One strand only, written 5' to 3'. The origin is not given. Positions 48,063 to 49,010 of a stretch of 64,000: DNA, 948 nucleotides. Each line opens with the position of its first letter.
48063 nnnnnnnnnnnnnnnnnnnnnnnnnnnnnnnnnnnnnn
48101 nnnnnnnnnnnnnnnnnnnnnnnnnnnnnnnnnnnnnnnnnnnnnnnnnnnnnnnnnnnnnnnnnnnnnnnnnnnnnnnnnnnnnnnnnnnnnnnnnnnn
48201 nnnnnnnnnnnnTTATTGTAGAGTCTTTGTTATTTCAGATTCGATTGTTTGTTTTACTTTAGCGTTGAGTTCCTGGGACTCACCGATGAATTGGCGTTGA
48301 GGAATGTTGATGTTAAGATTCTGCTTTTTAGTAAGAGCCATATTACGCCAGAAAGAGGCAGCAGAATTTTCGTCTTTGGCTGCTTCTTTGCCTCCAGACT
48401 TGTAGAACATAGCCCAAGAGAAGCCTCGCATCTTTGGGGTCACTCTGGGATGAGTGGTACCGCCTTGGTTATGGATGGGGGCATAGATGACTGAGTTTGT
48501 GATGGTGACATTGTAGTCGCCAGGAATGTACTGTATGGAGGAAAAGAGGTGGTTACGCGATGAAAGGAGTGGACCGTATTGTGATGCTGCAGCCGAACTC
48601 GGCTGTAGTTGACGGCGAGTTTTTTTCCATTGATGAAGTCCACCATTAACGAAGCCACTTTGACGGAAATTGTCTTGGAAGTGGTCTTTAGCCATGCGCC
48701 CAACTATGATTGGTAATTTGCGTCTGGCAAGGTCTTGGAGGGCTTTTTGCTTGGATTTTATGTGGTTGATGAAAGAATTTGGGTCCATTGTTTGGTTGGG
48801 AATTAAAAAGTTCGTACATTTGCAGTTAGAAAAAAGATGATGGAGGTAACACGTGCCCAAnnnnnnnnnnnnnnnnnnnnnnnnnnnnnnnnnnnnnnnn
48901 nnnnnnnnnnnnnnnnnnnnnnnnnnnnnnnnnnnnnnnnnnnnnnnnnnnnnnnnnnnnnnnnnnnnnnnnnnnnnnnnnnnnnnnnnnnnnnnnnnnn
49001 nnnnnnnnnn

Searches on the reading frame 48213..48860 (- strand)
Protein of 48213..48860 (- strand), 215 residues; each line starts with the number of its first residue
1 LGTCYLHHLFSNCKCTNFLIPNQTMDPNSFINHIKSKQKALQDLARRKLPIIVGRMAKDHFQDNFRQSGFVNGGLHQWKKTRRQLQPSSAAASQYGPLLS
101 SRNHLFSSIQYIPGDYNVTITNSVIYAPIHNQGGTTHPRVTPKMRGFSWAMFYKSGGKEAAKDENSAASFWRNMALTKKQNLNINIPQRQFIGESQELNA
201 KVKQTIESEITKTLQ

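Call 42: search_protein_families(library=pfam, proteins=[window:48213-48860:-], max_evalue=0.0001)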
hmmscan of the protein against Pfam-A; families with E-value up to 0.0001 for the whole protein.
window:48213-48860:- (215 aa): 1 family
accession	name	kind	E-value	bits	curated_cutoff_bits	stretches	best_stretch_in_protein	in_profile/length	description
PF05069.18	Phage_tail_S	-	2.9e-05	24.4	24.3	1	58-209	32-146/148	Phage virion morphogenesis family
